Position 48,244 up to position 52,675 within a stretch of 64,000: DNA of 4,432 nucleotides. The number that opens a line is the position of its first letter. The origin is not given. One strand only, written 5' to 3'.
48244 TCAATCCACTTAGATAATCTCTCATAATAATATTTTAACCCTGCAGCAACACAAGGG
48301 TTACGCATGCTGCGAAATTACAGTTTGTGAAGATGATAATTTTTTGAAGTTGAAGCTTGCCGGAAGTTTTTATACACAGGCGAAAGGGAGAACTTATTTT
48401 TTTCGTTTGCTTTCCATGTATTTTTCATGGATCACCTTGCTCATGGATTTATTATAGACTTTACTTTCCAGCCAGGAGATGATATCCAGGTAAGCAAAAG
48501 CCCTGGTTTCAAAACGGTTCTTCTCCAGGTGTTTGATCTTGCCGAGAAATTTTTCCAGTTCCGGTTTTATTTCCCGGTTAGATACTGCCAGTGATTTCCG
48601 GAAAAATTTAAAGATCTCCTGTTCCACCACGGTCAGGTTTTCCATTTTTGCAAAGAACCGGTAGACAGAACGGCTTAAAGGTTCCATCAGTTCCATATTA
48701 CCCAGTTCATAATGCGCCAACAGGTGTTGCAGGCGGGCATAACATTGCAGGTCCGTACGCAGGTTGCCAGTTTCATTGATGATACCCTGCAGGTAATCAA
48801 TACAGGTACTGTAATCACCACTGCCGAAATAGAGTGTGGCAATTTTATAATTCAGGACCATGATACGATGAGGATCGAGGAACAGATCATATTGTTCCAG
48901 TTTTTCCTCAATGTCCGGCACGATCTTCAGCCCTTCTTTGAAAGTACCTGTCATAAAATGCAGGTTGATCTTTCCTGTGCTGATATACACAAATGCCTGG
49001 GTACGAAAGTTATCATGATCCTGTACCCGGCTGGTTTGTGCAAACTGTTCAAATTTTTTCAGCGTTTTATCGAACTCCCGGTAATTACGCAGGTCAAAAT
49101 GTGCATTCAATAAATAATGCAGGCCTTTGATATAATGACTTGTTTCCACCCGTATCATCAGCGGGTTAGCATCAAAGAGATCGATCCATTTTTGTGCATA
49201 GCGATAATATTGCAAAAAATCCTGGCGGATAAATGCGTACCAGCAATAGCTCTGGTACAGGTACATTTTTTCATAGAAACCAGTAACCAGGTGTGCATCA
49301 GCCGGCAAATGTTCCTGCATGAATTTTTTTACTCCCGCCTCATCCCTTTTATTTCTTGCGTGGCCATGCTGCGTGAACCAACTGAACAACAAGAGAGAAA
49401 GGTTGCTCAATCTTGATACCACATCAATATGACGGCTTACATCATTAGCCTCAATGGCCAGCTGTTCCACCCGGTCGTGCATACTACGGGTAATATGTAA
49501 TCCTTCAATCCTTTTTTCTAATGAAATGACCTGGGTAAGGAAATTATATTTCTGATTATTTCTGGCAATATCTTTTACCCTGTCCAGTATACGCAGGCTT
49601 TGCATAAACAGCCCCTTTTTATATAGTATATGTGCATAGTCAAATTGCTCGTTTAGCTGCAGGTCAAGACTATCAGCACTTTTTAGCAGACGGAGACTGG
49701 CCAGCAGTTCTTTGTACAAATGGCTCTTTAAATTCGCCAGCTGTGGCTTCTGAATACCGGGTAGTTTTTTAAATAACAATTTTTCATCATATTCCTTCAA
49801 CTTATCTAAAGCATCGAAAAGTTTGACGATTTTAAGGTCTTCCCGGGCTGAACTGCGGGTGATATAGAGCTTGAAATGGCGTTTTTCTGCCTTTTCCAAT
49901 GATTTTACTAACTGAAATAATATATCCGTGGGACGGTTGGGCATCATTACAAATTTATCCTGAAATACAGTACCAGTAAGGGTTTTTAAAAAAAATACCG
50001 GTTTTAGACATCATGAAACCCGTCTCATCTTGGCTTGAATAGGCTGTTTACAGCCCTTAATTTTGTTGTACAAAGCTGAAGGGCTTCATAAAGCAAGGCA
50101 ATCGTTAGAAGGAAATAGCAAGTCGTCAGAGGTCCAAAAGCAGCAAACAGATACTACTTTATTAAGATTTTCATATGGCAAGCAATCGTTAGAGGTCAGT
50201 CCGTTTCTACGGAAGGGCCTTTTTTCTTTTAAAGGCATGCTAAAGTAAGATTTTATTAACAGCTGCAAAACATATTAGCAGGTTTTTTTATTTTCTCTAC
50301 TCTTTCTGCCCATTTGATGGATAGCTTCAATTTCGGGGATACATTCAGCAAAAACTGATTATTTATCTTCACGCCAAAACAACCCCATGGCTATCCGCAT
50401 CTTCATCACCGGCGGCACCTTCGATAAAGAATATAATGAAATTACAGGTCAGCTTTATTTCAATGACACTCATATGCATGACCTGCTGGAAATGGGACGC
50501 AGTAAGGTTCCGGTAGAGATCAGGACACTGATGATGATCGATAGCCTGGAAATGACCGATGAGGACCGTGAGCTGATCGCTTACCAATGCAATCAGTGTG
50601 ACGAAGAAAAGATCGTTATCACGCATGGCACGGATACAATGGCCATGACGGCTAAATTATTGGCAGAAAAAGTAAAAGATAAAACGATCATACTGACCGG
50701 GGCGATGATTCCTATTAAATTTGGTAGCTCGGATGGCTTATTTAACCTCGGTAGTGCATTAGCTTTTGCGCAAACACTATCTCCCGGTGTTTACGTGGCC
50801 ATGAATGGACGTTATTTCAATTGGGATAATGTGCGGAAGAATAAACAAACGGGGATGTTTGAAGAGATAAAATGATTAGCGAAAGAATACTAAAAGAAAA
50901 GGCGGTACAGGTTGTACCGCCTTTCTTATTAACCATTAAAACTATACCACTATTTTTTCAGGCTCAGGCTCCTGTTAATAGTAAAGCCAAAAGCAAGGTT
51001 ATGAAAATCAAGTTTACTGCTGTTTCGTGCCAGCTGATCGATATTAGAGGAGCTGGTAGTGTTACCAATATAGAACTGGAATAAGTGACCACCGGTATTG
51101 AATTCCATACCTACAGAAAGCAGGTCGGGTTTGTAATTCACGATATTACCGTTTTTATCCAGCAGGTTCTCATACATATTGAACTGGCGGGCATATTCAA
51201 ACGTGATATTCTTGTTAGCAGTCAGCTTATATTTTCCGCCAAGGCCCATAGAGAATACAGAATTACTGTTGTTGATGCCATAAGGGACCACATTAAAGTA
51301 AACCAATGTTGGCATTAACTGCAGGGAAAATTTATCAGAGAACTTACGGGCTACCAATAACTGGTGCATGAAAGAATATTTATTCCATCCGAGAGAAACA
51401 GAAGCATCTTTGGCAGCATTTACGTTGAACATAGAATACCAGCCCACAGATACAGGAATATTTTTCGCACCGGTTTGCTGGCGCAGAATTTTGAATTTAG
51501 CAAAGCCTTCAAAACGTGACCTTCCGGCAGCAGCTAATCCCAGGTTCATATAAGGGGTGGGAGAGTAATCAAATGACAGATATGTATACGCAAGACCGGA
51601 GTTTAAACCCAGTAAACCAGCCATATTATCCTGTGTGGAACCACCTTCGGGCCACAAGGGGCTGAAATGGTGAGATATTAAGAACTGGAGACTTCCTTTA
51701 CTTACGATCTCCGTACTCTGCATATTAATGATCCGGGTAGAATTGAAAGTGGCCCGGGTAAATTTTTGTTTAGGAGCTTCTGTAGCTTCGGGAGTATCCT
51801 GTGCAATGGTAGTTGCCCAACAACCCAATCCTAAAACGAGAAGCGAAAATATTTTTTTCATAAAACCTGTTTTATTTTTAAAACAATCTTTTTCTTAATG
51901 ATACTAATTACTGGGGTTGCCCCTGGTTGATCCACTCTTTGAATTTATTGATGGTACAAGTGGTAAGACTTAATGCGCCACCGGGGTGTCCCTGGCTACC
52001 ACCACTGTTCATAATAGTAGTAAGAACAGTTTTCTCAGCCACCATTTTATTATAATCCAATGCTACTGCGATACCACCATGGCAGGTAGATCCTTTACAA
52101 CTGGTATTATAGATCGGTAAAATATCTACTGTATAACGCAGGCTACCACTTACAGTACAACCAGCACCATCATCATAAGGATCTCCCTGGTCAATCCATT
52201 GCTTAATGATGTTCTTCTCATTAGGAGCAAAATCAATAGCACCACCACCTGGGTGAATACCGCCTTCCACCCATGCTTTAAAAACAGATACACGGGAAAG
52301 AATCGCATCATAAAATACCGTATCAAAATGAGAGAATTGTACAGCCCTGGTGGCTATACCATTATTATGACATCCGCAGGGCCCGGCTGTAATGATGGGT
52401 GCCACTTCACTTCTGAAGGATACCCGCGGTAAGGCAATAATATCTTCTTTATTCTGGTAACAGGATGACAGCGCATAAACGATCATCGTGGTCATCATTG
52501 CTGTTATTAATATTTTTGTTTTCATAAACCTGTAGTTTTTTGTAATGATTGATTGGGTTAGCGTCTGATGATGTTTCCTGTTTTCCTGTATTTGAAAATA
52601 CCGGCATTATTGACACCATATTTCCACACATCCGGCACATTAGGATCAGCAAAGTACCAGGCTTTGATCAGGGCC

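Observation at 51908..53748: Planctomycete-cytochrome-c-like domains with C-x4-CH or C-x-CH in place of the CXXCH heme motif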

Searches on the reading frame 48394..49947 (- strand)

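Call 3: search_protein_families(library=pfam, proteins=[window:48394-49947:-], max_evalue=1)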
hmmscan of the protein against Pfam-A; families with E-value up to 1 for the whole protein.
window:48394-49947:- (517 aa): 1 family
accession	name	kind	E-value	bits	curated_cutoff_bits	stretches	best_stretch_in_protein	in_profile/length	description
PF17004.11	SRP_TPR_like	-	0.011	16.2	35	1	80-127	20-67/109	Putative TPR-like repeat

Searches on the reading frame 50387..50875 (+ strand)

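Call 3: search_protein_families(library=pfam, proteins=[window:50387-50875:+], max_evalue=1)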
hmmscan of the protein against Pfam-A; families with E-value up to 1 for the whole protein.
window:50387-50875:+ (162 aa): 2 families
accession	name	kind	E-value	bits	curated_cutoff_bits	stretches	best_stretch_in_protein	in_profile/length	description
PF00710.25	Asparaginase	-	7.4e-28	97.8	22.5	1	3-155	2-164/193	Asparaginase, N-terminal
PF07826.16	IMP_cyclohyd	-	0.063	13.3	28.1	1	55-95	45-86/192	IMP cyclohydrolase-like protein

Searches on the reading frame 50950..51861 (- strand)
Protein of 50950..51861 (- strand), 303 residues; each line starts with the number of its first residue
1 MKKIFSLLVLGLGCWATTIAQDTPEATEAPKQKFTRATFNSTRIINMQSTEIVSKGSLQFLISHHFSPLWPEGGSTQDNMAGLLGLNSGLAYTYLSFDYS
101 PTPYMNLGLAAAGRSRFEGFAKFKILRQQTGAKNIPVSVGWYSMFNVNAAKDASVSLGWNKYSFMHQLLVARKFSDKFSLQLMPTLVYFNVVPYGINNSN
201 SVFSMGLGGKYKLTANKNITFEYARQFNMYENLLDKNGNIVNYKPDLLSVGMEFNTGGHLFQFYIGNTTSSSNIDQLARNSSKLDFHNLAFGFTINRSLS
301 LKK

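Call 3: search_protein_families(library=pfam, proteins=[window:50950-51861:-], max_evalue=1)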
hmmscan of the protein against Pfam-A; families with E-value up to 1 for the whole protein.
window:50950-51861:- (303 aa): 1 family
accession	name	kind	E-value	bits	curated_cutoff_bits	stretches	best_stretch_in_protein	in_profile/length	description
PF19089.6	DUF5777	-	1.4e-60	205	23.1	1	39-298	1-246/247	Membrane bound beta barrel domain (DUF5777)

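Call 4: search_protein_families(library=ncbifam, proteins=[window:50950-51861:-], max_evalue=1)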
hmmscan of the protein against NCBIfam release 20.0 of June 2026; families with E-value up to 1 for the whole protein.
window:50950-51861:- (303 aa): 1 family
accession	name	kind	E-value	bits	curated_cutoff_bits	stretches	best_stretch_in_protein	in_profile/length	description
NF052316.1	T9SS_PorG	equivalog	0.0043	16.8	130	1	199-240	132-173/209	type IX secretion system protein PorG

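Call 54: search_solved_structures(query=window:50950-51861:-, max_evalue=1)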
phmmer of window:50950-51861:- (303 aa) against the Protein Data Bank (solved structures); distinct sequences matched with E-value up to 1: 0.

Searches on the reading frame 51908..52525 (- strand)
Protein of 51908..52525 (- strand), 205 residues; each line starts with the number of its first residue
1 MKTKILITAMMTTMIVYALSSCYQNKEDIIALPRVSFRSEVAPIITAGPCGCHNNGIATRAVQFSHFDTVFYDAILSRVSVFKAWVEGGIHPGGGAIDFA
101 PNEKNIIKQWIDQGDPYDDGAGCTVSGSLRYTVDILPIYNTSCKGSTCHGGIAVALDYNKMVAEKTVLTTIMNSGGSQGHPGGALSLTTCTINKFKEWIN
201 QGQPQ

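Call 3: search_protein_families(library=pfam, proteins=[window:51908-52525:-], max_evalue=1)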
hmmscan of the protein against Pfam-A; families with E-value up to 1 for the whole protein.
window:51908-52525:- (205 aa): 1 family
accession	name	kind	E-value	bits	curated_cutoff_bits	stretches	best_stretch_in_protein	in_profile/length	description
PF22297.1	PccH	-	0.18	12.3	24.4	0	37-65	2-29/133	PccH Cytochrome c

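Call 4: search_protein_families(library=ncbifam, proteins=[window:51908-52525:-], max_evalue=1)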
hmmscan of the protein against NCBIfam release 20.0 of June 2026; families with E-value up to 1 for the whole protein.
window:51908-52525:- (205 aa): 1 family
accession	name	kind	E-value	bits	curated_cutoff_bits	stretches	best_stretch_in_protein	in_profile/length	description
NF003371.0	PRK04447.1-4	equivalog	0.05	12.8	434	1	42-94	50-102/337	hypothetical protein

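Call 6: find_homologous_proteins(query=window:51908-52525:-)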
Query window:51908-52525:- (205 aa): 579 proteins with E <= 0.001 among 737 candidates; the best 120 are listed.
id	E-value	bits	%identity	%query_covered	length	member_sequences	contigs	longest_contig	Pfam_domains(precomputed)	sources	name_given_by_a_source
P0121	3.8e-135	466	98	100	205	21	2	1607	-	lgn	-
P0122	1.1e-122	425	87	100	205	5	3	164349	-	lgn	-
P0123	1.0e-115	402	84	100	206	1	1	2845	-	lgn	-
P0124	3.8e-115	400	84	100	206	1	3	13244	-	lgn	-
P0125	8.8e-115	399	86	96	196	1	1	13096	-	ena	-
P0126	2.8e-114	397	81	100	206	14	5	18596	-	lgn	-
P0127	3.1e-114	397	80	100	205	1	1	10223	-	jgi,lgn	-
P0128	3.9e-114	397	79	100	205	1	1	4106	-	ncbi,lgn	ncbi:MAG: hypothetical protein ABUL41_01160 [Chitinophagaceae bacterium]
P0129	6.2e-114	396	79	100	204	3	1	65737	-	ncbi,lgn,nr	ncbi:MAG: hypothetical protein HYZ15_13725 [Sphingobacteriales bacterium]|nr:hypothetical protein [S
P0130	6.9e-114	396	80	100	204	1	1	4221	-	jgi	jgi:hypothetical protein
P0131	1.5e-113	395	80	100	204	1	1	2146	-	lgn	-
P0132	2.9e-113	394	79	100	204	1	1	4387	-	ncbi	-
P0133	3.4e-113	394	83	100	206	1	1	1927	-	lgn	-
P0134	1.0e-112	392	81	100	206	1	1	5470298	-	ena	-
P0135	1.1e-112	392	81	100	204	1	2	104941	-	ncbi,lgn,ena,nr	ncbi:MAG TPA: hypothetical protein PKC72_10600 [Chitinophagaceae bacterium]|nr:hypothetical protein 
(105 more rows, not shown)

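Call 25: predict_structure(alignment_id=A2)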
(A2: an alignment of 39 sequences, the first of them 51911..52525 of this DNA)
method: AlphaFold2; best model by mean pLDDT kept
length: 205 residues; sequences in the alignment: 39
mean_pLDDT: 48.2   pTM: 0.39
mean pLDDT of the five models: 48.2, 46.7, 45.9, 41.0, 40.3
residues with pLDDT >= 90: 0; 70-90: 23; 50-70: 76; < 50: 106
segments of 3 or more residues with pLDDT < 50: 19-78, 91-97, 114-123, 131-158
pLDDT, mean of each block of 10 residues (from residue 1): 81 65 36 29 24 24 27 38 64 47 58 46 52 41 31 38 65 70 59 68 54
secondary structure, 60 per line:
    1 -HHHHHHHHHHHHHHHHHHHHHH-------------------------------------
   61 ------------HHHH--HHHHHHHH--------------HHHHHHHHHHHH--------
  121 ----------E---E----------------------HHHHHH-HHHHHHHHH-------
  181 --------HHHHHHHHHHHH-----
elements in order: H2-23 H73-76 H79-86 H101-112 H158-163 H165-173 H189-200
